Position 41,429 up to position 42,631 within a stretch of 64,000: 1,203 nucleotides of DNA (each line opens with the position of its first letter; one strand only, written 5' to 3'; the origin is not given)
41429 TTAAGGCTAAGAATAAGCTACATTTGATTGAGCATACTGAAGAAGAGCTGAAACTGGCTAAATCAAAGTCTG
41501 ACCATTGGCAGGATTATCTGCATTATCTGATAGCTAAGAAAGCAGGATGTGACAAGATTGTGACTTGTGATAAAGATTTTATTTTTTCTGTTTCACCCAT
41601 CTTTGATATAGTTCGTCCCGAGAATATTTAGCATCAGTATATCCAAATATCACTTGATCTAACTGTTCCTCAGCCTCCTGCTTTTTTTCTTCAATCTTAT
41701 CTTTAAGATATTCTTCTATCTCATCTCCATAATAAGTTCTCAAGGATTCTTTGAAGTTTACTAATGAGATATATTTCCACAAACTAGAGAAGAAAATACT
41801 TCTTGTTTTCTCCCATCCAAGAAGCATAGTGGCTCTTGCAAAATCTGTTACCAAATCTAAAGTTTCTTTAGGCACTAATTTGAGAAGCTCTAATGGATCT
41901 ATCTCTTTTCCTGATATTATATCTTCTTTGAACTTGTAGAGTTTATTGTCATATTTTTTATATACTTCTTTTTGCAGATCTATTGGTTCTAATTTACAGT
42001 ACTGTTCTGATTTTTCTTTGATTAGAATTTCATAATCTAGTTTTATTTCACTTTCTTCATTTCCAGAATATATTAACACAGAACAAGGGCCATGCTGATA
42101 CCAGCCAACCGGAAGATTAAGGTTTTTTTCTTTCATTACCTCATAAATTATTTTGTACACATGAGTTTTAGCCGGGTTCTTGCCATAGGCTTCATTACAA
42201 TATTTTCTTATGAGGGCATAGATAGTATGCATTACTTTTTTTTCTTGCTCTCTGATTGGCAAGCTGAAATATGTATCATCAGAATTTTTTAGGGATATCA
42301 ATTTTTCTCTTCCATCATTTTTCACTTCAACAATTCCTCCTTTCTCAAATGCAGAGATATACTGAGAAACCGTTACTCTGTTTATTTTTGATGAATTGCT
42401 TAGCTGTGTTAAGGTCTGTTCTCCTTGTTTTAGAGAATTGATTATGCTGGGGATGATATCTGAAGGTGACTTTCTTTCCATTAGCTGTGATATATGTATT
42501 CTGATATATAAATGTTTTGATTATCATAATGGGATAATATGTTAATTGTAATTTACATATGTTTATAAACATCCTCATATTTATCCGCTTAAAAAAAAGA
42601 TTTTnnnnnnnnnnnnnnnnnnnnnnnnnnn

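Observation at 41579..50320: Low-GC block (wHTH protein, SNase-like fragment, lipoprotein, ClpP-like protease, hsdSMR, Cas4-like) bounded by GC-box promoter elements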

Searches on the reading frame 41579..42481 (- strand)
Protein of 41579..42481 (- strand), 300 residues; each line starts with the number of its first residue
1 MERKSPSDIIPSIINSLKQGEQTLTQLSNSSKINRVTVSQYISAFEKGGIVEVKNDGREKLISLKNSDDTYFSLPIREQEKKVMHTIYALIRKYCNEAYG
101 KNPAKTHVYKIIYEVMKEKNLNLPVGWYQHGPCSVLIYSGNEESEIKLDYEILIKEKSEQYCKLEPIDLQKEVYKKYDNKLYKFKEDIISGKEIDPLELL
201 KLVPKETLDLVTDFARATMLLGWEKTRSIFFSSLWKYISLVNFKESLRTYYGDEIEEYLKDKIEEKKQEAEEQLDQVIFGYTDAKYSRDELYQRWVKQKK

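Call 7: search_protein_families(library=pfam, proteins=[window:41579-42481:-], max_evalue=0.01)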
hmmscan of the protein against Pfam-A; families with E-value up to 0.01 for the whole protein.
window:41579-42481:- (300 aa): 2 families
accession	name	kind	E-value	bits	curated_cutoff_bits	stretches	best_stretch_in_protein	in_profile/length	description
PF01022.26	HTH_5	-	0.0002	21.6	22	1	13-52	7-46/47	Bacterial regulatory protein, arsR family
PF14947.12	HTH_45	-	0.0019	18.6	25.5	1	5-55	3-51/77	Winged helix-turn-helix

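Call 8: search_protein_families(library=padloc, proteins=[window:41579-42481:-], max_evalue=0.01)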
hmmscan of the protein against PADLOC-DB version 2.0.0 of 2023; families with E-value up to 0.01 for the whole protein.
window:41579-42481:- (300 aa): 9 families
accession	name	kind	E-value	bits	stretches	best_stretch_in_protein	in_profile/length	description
PDLC01434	CasR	-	0.00031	18.7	1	12-64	132-182/191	"CAS-I,CAS-II,CAS-III,CAS-IV,CAS-V,CAS-VI; associated_signaling"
PDLC01866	CARF3--CARF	-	0.00048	18.2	1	12-66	143-198/207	-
PDLC01268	CasR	-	0.00091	17.2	1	12-57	128-173/179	"CAS-I,CAS-II,CAS-III,CAS-IV,CAS-V,CAS-VI; associated_signaling"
PDLC01852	CARF3--CARF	-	0.0011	16.9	1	12-65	147-201/208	-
PDLC01044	Csa3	-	0.0034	15.3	1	14-56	142-183/194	Type I-A associated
PDLC01859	CARF3--CARF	-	0.0036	15.1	1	23-62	166-209/213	-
PDLC01720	Csa3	-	0.0042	15.6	1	13-68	30-92/118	Csa3_1_CAS-I-II-III-IV-V-VI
PDLC01848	CARF3--CARF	-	0.0055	14.4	0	12-69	141-190/197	-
PDLC01860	CARF3--CARF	-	0.0073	14.4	0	19-67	155-203/210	-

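Call 46: search_protein_families(library=ncbifam, proteins=[window:41579-42481:-], max_evalue=0.01)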
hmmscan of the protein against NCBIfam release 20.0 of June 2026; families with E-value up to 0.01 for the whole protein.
window:41579-42481:- (300 aa): 4 families
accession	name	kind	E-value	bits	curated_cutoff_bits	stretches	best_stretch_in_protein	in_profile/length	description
NF053610.1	Sso10a_fam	subfamily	0.00019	21.4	60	1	7-56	4-52/64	Sso10a family chromatin protein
TIGR01884.1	cas_HTH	subfamily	0.00058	19.3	60.2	1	13-65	147-199/202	CRISPR-associated CARF protein Csa3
NF033788.1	HTH_metalloreg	subfamily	0.00065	19.5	55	1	13-67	16-71/77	metalloregulator ArsR/SmtB family transcription factor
NF053755.1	MsvR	equivalog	0.0024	17.6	220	1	11-68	16-76/236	transcriptional factor MsvR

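Call 47: search_protein_families(library=phrogs, proteins=[window:41579-42481:-], max_evalue=0.001)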
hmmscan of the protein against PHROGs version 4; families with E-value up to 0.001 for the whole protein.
window:41579-42481:- (300 aa): 0 families

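Call 54: find_related_loci(query=A1, collection=metagenome_contigs, flank=10000)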
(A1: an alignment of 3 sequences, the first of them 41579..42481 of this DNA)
Query A1 (300 aa) in metagenome_contigs; peptide patterns used: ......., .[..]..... (x = any residue, [..] = any of these).
600 stretches matched a pattern (row limit reached: there are more); 2 encode a relative of the query (tblastn E <= 1e-3); 2 distinct loci.
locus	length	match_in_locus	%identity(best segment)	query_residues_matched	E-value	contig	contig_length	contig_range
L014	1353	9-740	90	57-300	1e-163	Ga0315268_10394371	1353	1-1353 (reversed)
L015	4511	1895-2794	57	1-300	1e-119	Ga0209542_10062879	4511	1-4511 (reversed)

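Call 59: find_homologous_proteins(query=window:41579-42481:-, max_evalue=0.00001)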
Query window:41579-42481:- (300 aa): 18 proteins with E <= 0.00001 among 648 candidates.
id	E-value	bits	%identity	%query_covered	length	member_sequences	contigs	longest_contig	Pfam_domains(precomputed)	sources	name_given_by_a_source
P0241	1.3e-168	578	87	100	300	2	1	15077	-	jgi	jgi:hypothetical protein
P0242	2.5e-153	527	80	100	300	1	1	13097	PF01022.27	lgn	-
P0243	1.2e-145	502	75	100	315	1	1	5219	-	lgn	-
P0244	2.1e-116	406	62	100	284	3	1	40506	-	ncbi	-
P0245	2.9e-113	396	60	100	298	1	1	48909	PF14947.13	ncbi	ncbi:MAG: helix-turn-helix domain-containing protein [Candidatus Woesearchaeota archaeon]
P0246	7.8e-110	385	57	100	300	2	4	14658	-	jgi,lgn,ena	-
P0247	7.2e-107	375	56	100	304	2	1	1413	-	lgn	-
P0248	2.6e-98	347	59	86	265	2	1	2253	PF01022.27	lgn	-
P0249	5.1e-98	346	53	100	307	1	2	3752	PF01022.27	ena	-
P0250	9.0e-95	335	53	100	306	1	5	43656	-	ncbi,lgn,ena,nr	ncbi:helix-turn-helix transcriptional regulator [Candidatus Woesearchaeota archaeon]|nr:helix-turn-h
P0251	6.5e-84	300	54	91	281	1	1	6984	-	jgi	-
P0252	3.7e-78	281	46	99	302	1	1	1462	-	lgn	-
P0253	2.6e-63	232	41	98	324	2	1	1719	PF24033.2,PF14947.13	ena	-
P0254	2.9e-61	225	40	98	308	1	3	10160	PF01978.26,PF01022.27,PF24033.2,PF14947.13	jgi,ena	-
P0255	3.2e-60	222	43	90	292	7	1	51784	PF24033.2,PF14947.13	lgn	-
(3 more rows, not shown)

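Call 60: find_encoding_contigs(protein=P0241, flank=10000, max_places=2)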
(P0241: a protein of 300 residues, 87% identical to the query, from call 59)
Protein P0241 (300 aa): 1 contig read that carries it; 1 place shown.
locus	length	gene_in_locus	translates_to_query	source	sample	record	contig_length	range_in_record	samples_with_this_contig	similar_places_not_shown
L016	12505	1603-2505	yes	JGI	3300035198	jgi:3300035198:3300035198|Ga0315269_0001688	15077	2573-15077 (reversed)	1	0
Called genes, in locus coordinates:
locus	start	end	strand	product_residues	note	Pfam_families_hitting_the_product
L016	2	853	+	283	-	?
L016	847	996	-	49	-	-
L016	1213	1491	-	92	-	-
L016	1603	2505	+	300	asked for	-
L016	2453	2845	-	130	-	PF01850:PIN (weak)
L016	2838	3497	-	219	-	PF20582:UPF0758_N, PF04002:RadC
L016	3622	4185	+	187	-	PF25212:HVO_A0114 (weak), PF01909:NTP_transf_2 (weak), PF18765:Polbeta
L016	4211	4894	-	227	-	PF00702:Hydrolase, PF12710:HAD (weak), PF13419:HAD_2, PF13242:Hydrolase_like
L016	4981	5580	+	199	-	PF01909:NTP_transf_2 (weak), PF18765:Polbeta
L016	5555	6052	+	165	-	PF05168:HEPN (weak)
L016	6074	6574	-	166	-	PF13671:AAA_33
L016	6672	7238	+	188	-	-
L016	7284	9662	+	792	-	PF00133:tRNA-synt_1, PF09334:tRNA-synt_1g, PF13603:tRNA-synt_1_2 (faint), PF01406:tRNA-synt_1e (weak), PF08264:Anticodon_1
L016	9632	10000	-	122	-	-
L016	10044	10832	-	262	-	PF00149:Metallophos, PF12850:Metallophos_2 (faint), PF14582:Metallophos_3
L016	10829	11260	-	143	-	PF01467:CTP_transf_like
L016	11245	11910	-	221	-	PF01269:Fibrillarin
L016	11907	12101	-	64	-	-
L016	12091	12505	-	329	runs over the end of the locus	PF01798:Nop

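Call 61: find_encoding_contigs(protein=P0242, flank=10000, max_places=2)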
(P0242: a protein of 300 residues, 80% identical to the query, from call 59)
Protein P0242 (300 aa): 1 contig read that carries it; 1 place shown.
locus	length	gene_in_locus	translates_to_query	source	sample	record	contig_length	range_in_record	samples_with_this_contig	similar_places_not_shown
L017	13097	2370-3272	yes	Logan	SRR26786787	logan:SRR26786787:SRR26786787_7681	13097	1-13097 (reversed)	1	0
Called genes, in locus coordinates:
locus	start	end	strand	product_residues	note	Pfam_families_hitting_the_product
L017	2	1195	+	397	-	?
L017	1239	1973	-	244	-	-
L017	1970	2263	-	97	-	-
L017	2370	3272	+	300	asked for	PF01022:HTH_5 (weak)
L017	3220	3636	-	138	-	PF01850:PIN (weak)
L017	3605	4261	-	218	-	PF20582:UPF0758_N, PF04002:RadC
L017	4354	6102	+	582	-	PF00009:GTP_EFTU, PF01926:MMR_HSR1, PF03144:GTP_EFTU_D2 (weak), PF11987:IF-2, PF14578:GTP_EFTU_D4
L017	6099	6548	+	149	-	PF13636:Methyltranf_PUA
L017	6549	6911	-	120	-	-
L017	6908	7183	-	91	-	-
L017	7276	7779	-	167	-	-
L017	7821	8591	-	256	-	PF00398:RrnaAD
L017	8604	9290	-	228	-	PF00702:Hydrolase, PF13419:HAD_2, PF13242:Hydrolase_like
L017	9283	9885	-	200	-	PF00254:FKBP_C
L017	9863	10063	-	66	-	-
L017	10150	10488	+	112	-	-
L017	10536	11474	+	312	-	-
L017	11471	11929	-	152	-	-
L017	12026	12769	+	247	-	-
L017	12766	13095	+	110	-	?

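Call 62: find_encoding_contigs(protein=P0245, flank=10000, max_places=2)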
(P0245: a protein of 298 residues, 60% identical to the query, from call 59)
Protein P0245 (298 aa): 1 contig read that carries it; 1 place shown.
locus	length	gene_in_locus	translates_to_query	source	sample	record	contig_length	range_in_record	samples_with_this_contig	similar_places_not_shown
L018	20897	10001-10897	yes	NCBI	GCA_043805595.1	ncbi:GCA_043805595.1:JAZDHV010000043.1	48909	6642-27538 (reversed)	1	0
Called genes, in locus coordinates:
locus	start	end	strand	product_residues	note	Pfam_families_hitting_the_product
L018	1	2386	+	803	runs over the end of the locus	PF00912:Transgly, PF00905:Transpeptidase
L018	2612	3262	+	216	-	-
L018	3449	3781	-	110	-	PF02452:PemK_toxin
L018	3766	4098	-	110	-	PF04014:MazE_antitoxin (weak)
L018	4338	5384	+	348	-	-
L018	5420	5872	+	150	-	-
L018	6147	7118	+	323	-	PF02661:Fic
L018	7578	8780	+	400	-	-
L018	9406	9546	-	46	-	-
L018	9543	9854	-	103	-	-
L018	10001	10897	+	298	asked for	PF14947:HTH_45 (faint)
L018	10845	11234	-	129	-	PF01850:PIN (faint)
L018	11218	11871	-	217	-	PF20582:UPF0758_N, PF04002:RadC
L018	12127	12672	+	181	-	PF01047:MarR, PF12802:MarR_2 (faint), PF01909:NTP_transf_2, PF18765:Polbeta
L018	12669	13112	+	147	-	-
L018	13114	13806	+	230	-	PF12705:PDDEXK_1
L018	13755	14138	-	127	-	PF01850:PIN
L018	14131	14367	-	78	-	PF04014:MazE_antitoxin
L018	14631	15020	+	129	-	-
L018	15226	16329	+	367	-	-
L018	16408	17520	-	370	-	PF04851:ResIII, PF00270:DEAD, PF00271:Helicase_C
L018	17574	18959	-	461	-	PF04055:Radical_SAM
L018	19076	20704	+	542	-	PF02689:Herpes_Helicase (faint), PF05970:PIF1, PF13604:AAA_30, PF01443:Viral_helicase1 (faint), PF13245:AAA_19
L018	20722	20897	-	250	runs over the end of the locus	-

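Call 67: search_protein_families(library=pfam, proteins=[L016:2-853:+, L017:2-1195:+, L017:1239-1973:-, L018:7578-8780:+, L018:9543-9854:-], max_evalue=0.01)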
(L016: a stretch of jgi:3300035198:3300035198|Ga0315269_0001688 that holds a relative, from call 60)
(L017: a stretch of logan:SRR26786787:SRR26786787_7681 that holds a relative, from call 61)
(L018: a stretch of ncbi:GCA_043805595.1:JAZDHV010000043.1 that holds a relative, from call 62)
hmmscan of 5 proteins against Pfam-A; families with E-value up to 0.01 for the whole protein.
L016:2-853:+ (283 aa): 1 family
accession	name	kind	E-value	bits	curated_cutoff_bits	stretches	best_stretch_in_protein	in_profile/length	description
PF09848.15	SLFN-g3_helicase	-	1.3e-71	242.2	24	1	2-271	86-354/354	Schlafen group 3, DNA/RNA helicase domain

L017:2-1195:+ (397 aa): 2 families
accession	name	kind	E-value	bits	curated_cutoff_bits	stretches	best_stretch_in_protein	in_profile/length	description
PF08463.15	EcoEI_R_C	-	1.3e-26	94.1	24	1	236-391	1-162/163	EcoEI R protein C-terminal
PF00271.37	Helicase_C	-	7.2e-09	36.3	23.5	1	35-143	5-108/110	Helicase conserved C-terminal domain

L017:1239-1973:- (244 aa): 0 families

L018:7578-8780:+ (400 aa): 0 families

L018:9543-9854:- (103 aa): 1 family
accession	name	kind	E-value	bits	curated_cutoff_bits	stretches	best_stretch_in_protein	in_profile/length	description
PF00565.23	SNase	-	0.0023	18.8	21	1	25-84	1-68/107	Staphylococcal nuclease homologue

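Call 68: search_protein_families(library=padloc, proteins=[L016:2-853:+, L017:2-1195:+, L017:1239-1973:-, L018:7578-8780:+, L018:9543-9854:-], max_evalue=0.001)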
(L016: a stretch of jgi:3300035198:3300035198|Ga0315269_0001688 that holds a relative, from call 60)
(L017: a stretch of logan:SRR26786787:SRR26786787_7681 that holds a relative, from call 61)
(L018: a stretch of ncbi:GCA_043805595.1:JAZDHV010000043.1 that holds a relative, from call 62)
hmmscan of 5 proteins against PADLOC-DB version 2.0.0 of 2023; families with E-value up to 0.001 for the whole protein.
L016:2-853:+ (283 aa): 1 family
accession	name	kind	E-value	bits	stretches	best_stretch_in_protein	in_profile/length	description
PDLC05014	PDC-S41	-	1.3e-07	28.4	1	198-268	555-622/657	-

L017:2-1195:+ (397 aa): 10 families
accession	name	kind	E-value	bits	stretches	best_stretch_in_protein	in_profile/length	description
PDLC03049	REase_I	-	5.4e-45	151.7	2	5-203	380-583/807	Type I restriction enzyme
PDLC03042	REase_I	-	1.1e-14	50.9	1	2-164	681-852/1170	Type I restriction enzyme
PDLC03047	REase_I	-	1.6e-11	40.7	1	44-165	605-731/1107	Type I restriction enzyme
PDLC02707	PbeA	-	3.9e-08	30.3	1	24-159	503-632/672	PbeA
PDLC03658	mREase_IV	-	8.7e-08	28.3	1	75-162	478-563/953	Type IV methyl-directed restriction enzyme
PDLC03659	mREase_IV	-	1.4e-06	24.5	1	45-160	461-569/945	Type IV methyl-directed restriction enzyme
PDLC03050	REase_I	-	1e-05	23.4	1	191-355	19-173/219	Type I restriction enzyme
PDLC02703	PbeA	-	1.6e-05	21.7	1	34-157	499-614/626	PbeA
PDLC03928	PsyrT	-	3.1e-05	20.5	1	23-143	221-334/689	-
PDLC02705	PbeA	-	0.00049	16.4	1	25-157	507-633/691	PbeA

L017:1239-1973:- (244 aa): 0 families

L018:7578-8780:+ (400 aa): 0 families

L018:9543-9854:- (103 aa): 0 families

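Call 78: predict_structure(alignment_id=A3)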
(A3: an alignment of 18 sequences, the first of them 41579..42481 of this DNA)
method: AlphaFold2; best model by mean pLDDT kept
length: 300 residues; sequences in the alignment: 18
mean_pLDDT: 87.7   pTM: 0.72
mean pLDDT of the five models: 87.7, 87.6, 87.5, 87.1, 86.2
residues with pLDDT >= 90: 163; 70-90: 112; 50-70: 22; < 50: 3
segments of 3 or more residues with pLDDT < 50: none
pLDDT, mean of each block of 10 residues (from residue 1): 71 81 88 88 85 79 75 82 95 96 95 96 94 92 92 97 94 88 90 90 94 94 91 95 95 87 92 89 65 64
secondary structure, 60 per line:
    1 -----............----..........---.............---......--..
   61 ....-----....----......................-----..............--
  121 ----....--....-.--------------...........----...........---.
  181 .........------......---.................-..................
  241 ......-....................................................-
elements in order: H6-17 H24-31 H35-47 E51-56 E59-64 H78-99 H105-118 E125-128 E131-134 H151-161 H166-176 H180-189 H196-201 H205-221 H223-246 H248-299

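Call 81: fold_search(model_id=the predicted structure, library=pdb)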
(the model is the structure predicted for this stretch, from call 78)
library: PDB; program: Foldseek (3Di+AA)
matches with E <= 10: 1545; with E <= 0.001: 0
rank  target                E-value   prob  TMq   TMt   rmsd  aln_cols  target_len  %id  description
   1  4o5v                  8.5e-03  0.99  0.19  0.25  12.3       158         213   18  Crystal structure of T. acidophilum IdeR (released 2014-11-05)
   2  4hw0_C                8.9e-03  1.00  0.20  0.61   1.9        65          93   17  Crystal structure of Sso10a-2, a DNA-binding protein from Sulfolobus solfataricus (released 2013-10-30)
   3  4o6j                  9.4e-03  0.99  0.19  0.25  12.0       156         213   18  Crystal sturucture of T. acidophilum IdeR (released 2014-05-21)
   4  1lva                  1.2e-02  0.94  0.19  0.21  14.6       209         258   11  Crystal structure of a C-terminal fragment of Moorella thermoacetica elongation factor SelB (released 2002-08-21)
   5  6pco_B                1.3e-02  1.00  0.19  0.41  12.7       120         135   18  Mechanism for regulation of DNA binding of Bordetella bronchiseptica BpsR by 6-hydroxynicotinic acid (released 2019-11-06)
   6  1r23_A                1.3e-02  1.00  0.19  0.52   2.3        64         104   16  Crystal structure of the cyanobacterial metallothionein repressor SmtB in the Zn1-form (one Zn(II) per dimer) (released 2004-05-18)
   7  3gw2                  1.4e-02  1.00  0.19  0.58   1.2        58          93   26  Crystal structure of possible transcriptional regulatory protein (fragment 1-100) from Mycobacterium bovis. Northeast St (released 2009-04-21)
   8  4fht_A                1.4e-02  1.00  0.19  0.40   4.0        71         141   17  Crystal Structure of the PcaV transcriptional regulator from Streptomyces coelicolor in complex with its natural ligan (released 2013-04-24)
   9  2kko_MODEL_1_A        1.4e-02  1.00  0.18  0.48  11.3        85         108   20  Solution NMR structure of the homodimeric winged helix-turn-helix DNA-binding domain (fragment 1-100) Mb0332 f (released 2009-08-11)
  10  3e6m_E                1.6e-02  1.00  0.18  0.36  12.0       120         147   19  The crystal structure of a MarR family transcriptional regulator from Silicibacter pomeroyi DSS. (released 2008-09-02)
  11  1r1t_B                1.7e-02  1.00  0.19  0.55   2.3        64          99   16  Crystal structure of the cyanobacterial metallothionein repressor SmtB in the apo-form (released 2004-05-18)
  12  4hw0_A                1.8e-02  1.00  0.20  0.55   2.4        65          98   18  Crystal structure of Sso10a-2, a DNA-binding protein from Sulfolobus solfataricus (released 2013-10-30)
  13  1smt_A                1.9e-02  1.00  0.19  0.55   2.3        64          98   16  SMTB REPRESSOR FROM SYNECHOCOCCUS PCC7942 (released 1997-12-03)
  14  6o8k                  1.9e-02  1.00  0.19  0.55   2.7        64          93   20  Crystal Structure of apo and reduced Sulfide-responsive transcriptional repressor (SqrR) from Rhodobacter capsulatus. (released 2020-04-01)
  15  2qvo                  2.0e-02  1.00  0.19  0.59   2.6        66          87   20  Crystal structure of AF1382 from Archaeoglobus fulgidus (released 2007-09-04)
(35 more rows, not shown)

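Call 101: search_protein_representatives(alignment_id=A3)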
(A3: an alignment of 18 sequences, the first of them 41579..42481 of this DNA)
Query: 18 sequences, 309 profile positions. Proteins with E-value up to 0.001 (for the whole library): 327; up to 1e-10: 212; up to 1e-30: 52. The best 150 are listed.
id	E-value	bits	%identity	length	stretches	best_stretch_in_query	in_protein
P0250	8.8e-138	474.9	-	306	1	1-308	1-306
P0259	8.8e-121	419.1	-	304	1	3-309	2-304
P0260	4.6e-117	406.9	-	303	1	2-309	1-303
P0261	5.4e-96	337.7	-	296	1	2-297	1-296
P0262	2.2e-95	335.7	-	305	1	9-298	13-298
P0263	2.9e-94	332.0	-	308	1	3-308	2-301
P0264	9.2e-91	320.5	-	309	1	4-309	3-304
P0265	2.9e-89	315.6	-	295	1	3-294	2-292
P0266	3.5e-87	308.7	-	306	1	3-295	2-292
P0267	3.2e-85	302.3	-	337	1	9-298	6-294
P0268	2.0e-84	299.7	-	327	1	10-289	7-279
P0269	4.0e-82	292.1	-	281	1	7-283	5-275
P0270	2.4e-79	283.0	-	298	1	10-309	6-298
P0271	7.9e-79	281.3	-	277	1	7-285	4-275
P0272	4.7e-76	272.2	-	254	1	48-308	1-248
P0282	1.5e-40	155.6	-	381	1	1-271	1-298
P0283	2.7e-40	154.7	-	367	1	3-283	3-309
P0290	2.7e-36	141.6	-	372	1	2-303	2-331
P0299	1.1e-33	133.1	-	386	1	1-304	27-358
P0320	9.5e-29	116.8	-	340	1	3-286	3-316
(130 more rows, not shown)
